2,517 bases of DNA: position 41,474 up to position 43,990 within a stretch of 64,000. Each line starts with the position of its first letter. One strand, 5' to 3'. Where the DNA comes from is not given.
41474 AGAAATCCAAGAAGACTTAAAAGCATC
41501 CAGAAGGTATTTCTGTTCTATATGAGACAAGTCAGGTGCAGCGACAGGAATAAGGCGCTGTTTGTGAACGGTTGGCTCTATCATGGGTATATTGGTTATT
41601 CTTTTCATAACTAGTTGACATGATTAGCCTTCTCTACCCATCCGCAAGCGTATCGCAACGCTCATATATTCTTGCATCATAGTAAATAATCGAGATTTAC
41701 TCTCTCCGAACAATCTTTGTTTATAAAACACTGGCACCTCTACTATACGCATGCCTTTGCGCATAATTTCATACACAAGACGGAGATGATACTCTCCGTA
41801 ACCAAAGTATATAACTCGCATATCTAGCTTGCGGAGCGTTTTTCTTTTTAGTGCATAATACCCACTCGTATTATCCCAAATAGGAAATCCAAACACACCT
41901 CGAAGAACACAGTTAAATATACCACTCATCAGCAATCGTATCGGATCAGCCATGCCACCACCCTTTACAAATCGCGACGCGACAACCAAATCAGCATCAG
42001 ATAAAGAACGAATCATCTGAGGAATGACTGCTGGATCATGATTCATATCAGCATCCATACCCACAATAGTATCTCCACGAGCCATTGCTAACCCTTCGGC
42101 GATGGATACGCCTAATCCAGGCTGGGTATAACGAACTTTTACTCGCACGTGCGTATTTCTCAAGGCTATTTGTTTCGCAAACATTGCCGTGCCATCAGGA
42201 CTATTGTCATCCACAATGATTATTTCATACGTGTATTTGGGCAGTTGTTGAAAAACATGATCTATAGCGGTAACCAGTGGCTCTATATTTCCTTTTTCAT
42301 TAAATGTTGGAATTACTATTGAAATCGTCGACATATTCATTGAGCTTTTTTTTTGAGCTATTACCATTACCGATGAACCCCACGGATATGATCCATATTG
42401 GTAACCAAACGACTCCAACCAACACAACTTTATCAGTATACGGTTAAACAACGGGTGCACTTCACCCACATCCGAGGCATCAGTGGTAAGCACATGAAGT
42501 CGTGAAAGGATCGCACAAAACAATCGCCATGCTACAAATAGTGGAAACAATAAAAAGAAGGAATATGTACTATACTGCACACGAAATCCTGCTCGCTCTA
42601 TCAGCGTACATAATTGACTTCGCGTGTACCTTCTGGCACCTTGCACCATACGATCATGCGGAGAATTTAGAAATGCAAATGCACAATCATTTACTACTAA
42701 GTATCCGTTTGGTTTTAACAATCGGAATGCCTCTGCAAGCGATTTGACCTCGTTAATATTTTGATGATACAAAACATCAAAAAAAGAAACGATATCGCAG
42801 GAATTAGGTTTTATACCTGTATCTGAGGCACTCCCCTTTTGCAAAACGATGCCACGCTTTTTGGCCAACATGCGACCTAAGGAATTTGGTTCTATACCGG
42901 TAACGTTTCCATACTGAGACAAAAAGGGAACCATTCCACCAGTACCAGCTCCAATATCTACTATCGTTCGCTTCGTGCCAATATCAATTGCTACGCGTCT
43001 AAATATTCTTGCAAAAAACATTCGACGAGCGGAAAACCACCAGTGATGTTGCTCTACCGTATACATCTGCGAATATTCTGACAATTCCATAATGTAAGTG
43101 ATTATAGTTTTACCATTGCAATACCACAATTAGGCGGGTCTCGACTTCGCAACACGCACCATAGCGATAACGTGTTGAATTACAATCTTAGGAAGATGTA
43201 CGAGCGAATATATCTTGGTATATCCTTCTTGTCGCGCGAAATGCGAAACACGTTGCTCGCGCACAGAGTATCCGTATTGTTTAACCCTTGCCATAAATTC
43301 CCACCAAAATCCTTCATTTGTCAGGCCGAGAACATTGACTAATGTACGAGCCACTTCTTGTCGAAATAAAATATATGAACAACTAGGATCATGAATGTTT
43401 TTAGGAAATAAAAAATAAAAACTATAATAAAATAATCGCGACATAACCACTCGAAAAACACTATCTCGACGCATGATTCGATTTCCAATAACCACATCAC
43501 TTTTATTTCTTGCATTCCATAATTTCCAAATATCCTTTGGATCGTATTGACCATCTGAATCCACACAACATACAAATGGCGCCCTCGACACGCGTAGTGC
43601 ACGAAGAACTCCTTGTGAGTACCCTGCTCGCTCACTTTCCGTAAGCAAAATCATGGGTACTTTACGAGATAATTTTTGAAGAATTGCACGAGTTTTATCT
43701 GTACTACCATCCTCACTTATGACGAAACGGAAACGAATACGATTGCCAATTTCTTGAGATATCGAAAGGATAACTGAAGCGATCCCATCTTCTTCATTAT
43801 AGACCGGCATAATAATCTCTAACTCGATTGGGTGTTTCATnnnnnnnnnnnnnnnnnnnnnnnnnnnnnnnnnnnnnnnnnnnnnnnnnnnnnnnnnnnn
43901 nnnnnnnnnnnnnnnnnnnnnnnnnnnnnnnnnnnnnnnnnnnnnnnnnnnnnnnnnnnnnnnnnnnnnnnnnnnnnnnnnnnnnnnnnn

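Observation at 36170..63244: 27-kb glycosylation locus dominated by GT2 plus GT-C pairs, with no visible Wzx/Wzy or priming transferase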

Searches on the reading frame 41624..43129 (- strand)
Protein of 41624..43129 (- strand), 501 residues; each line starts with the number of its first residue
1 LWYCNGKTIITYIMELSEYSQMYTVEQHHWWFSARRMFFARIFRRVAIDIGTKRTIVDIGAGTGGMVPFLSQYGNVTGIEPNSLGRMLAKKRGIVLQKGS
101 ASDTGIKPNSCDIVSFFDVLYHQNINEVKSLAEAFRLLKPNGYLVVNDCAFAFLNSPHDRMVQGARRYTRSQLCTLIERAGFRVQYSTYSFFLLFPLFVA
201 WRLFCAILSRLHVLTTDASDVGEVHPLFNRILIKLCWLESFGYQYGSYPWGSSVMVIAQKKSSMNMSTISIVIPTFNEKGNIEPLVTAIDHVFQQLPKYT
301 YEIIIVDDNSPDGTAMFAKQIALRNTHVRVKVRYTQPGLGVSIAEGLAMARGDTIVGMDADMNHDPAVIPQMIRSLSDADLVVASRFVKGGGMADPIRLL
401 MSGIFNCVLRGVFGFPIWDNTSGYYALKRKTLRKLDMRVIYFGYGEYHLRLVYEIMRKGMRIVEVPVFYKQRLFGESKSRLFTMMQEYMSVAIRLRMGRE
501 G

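Call 3: search_protein_families(library=pfam, proteins=[window:41624-43129:-], max_evalue=0.01)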
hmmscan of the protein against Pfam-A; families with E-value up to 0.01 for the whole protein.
window:41624-43129:- (501 aa): 8 families
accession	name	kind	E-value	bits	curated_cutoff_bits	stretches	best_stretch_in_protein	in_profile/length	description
PF00535.33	Glycos_transf_2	-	1.1e-26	94.2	23.3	1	270-432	1-164/168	Glycosyl transferase family 2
PF08241.18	Methyltransf_11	-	6.9e-13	49.5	21.2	1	57-146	1-95/95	Methyltransferase domain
PF13489.12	Methyltransf_23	-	8.4e-11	42.3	27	1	38-185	8-162/164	Methyltransferase domain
PF13649.12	Methyltransf_25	-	4.5e-09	37.3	27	1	56-142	1-97/97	Methyltransferase domain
PF13641.12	Glyco_tranf_2_3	-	5.2e-07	30.3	27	1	269-383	3-120/230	Glycosyltransferase like family 2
PF13847.12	Methyltransf_31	-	6.1e-07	29.7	27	1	54-150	5-113/145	Methyltransferase domain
PF08242.18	Methyltransf_12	-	0.00033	21.7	30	1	57-144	1-98/98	Methyltransferase domain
PF10111.15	Glyco_tranf_2_2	-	0.00087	19.3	27.3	1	270-363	1-93/276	Glycosyltransferase like family 2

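Call 10: search_protein_families(library=ncbifam, proteins=[window:41624-43129:-], max_evalue=0.001)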
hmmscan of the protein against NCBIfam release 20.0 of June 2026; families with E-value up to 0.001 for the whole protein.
window:41624-43129:- (501 aa): 25 families
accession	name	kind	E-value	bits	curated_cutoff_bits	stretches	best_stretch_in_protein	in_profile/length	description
NF047588.1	GlcsyltransPgfSStrep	equivalog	7.1e-19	68.1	500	1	269-435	3-167/308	glycosyltransferase PgfS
TIGR04182.1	glyco_TIGR04182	equivalog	4.1e-18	65.8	325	1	269-478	2-198/293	S-layer glycoprotein N-glycosyltransferase AglJ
NF007986.1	PRK10714.1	equivalog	7.7e-15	54.7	529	1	265-485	4-216/316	undecaprenyl-phosphate 4-deoxy-4-formamido-L-arabinose transferase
NF010496.0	PRK13915.1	equivalog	1.5e-14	53.8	262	1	257-380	24-146/307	glucosyl-3-phosphoglycerate synthase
TIGR03937.1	PgaC_IcaA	equivalog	1.1e-13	50.9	422.3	1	258-382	36-156/407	poly-beta-1,6-N-acetyl-D-glucosamine synthase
NF041875.1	EPS_EpsD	equivalog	2.2e-12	47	370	1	269-378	1-106/325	exopolysaccharide biosynthesis glycosyltransferase EpsD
TIGR04283.1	glyco_like_mftF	equivalog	4.3e-11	42.8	182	1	269-382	1-102/221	TIGR04283 family arsenosugar biosynthesis glycosyltransferase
NF045692.1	OglycostaseCruG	equivalog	5.8e-11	41.9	600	1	258-382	32-160/386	2'-O-glycosyltransferase CruG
NF045667.1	MTase_DVU1556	equivalog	7e-11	42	155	1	50-186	20-164/213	DVU_1556 family methyltransferase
NF007482.0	PRK10073.1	equivalog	1.7e-10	40.4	423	1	265-384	4-118/334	glycosyltransferase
TIGR03469.1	HpnB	hypoth_equivalog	2e-09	37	379.25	1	262-389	39-173/386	hopene-associated glycosyltransferase HpnB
NF041391.1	DPhHxTase_Halo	equivalog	2.2e-09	36.6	375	1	275-478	3-191/213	dolichyl-phosphate hexose transferase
NF058614.1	PPMAGASynPpgS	equivalog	3.8e-09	36.3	370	1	270-467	3-194/226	polyprenyl-phospho-N-acetylgalactosaminyl synthase PpgS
NF047683.1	TeichurnBiosyTuaG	equivalog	1.9e-08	34.3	400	1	266-370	5-105/252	teichuronic acid biosynthesis protein TuaG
TIGR03965.1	mycofact_glyco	equivalog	7.2e-08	31.7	280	1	259-385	66-188/467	mycofactocin biosynthesis glycosyltransferase MftF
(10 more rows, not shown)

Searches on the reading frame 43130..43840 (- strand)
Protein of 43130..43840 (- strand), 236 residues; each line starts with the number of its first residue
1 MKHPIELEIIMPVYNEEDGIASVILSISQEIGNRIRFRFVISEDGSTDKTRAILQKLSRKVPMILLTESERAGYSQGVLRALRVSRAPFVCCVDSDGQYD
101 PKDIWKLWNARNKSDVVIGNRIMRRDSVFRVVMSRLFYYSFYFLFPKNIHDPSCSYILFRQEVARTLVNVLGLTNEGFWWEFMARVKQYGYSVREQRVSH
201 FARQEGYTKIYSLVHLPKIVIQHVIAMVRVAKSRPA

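Call 3: search_protein_families(library=pfam, proteins=[window:43130-43840:-], max_evalue=0.01)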
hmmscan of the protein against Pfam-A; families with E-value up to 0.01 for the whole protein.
window:43130-43840:- (236 aa): 1 family
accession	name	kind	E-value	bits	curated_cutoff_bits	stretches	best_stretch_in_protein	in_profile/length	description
PF00535.33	Glycos_transf_2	-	4e-24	85.9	23.3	1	9-166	2-166/168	Glycosyl transferase family 2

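Call 10: search_protein_families(library=ncbifam, proteins=[window:43130-43840:-], max_evalue=0.001)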
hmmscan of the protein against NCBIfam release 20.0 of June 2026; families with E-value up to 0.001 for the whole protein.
window:43130-43840:- (236 aa): 16 families
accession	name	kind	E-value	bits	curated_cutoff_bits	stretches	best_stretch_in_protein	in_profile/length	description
NF041391.1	DPhHxTase_Halo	equivalog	2.2e-13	49.7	375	1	11-212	1-194/213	dolichyl-phosphate hexose transferase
NF047588.1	GlcsyltransPgfSStrep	equivalog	2.1e-12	46.9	500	1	6-204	2-208/308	glycosyltransferase PgfS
TIGR04182.1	glyco_TIGR04182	equivalog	2.8e-11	43.3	325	1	8-215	3-206/293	S-layer glycoprotein N-glycosyltransferase AglJ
NF007986.1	PRK10714.1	equivalog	4.2e-11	42.4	529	1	7-221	8-220/316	undecaprenyl-phosphate 4-deoxy-4-formamido-L-arabinose transferase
TIGR03937.1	PgaC_IcaA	equivalog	1e-10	41.2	422.3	1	7-123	47-166/407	poly-beta-1,6-N-acetyl-D-glucosamine synthase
NF007482.0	PRK10073.1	equivalog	5.2e-10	38.8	423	1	5-109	6-108/334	glycosyltransferase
NF058614.1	PPMAGASynPpgS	equivalog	1.7e-09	37.5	370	1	9-221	4-217/226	polyprenyl-phospho-N-acetylgalactosaminyl synthase PpgS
NF041875.1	EPS_EpsD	equivalog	2.2e-08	33.9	370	1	7-119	1-114/325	exopolysaccharide biosynthesis glycosyltransferase EpsD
NF047683.1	TeichurnBiosyTuaG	equivalog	1.9e-07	31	400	1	6-106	7-106/252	teichuronic acid biosynthesis protein TuaG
TIGR03111.1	glyc2_xrt_Gpos1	hypoth_equivalog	8.1e-07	28.2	363.95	1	6-108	50-153/439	TIGR03111 family XrtG-associated glycosyltransferase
TIGR04242.1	nodulat_NodC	equivalog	4.4e-05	22.6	550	1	7-113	50-158/395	chitooligosaccharide synthase NodC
NF010496.0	PRK13915.1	equivalog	5.8e-05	22.3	262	1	5-96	31-126/307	glucosyl-3-phosphoglycerate synthase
TIGR04283.1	glyco_like_mftF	equivalog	0.00012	21.8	182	1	8-61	2-53/221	TIGR04283 family arsenosugar biosynthesis glycosyltransferase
NF038302.1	EPS_HpsE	equivalog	0.00023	20.3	300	1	6-102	2-102/307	hormogonium polysaccharide biosynthesis glycosyltransferase HpsE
NF050050.1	ProtGlycPglI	equivalog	0.00037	20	500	1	7-130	4-128/306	GalNAc(5)-diNAcBac-PP-undecaprenol beta-1,3-glucosyltransferase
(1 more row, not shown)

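Call 61: search_solved_structures(query=window:43130-43840:-, max_evalue=0.01)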
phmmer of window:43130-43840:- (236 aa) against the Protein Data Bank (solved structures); distinct sequences matched with E-value up to 0.01: 19.
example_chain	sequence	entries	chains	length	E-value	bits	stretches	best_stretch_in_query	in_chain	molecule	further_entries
5mlz_A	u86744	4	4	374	9.5e-13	51.4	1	5-165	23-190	Dolichol monophosphate mannose synthase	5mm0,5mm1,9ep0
9bhc_C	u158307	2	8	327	2e-07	34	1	7-169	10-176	Undecaprenyl-phosphate 4-deoxy-4-formamido-L-arabinose transferase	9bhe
8vxh_A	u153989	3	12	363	2.6e-07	33.6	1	7-169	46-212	Undecaprenyl-phosphate 4-deoxy-4-formamido-L-arabinose transferase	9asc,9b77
8bz8_A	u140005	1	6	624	3.3e-07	33.3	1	2-122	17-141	Glycosyltransferase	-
8bz4_A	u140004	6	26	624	3.3e-07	33.3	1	2-122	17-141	Glycosyltransferase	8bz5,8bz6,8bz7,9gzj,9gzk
9hwj_A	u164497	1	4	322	1.4e-06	31.3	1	3-168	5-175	Undecaprenyl-phosphate 4-deoxy-4-formamido-L-arabinose transferase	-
5eke_A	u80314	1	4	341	7.7e-06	28.8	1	4-139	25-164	Uncharacterized glycosyltransferase sll0501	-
5tze_C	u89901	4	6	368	9.5e-06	28.5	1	7-100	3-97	Glycosyl transferase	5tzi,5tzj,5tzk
5tz8_A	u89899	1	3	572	1.1e-05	28.3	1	7-100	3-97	Glycosyl transferase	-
5ekp_C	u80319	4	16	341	1.8e-05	27.6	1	4-138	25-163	Uncharacterized glycosyltransferase sll0501 | Glycosyltransferase sll0501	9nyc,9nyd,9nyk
9nye_A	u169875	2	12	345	1.9e-05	27.5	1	4-138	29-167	Glycosyltransferase sll0501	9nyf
2z87_A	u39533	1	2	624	0.00014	24.6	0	8-103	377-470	Chondroitin synthase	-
2z86_A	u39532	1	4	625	0.00015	24.6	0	8-103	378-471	Chondroitin synthase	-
6p61_A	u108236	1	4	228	0.00019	24.3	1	6-98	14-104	Glycosyltransferase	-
3ckj_A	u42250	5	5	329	0.00031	23.6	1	7-102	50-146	Putative uncharacterized protein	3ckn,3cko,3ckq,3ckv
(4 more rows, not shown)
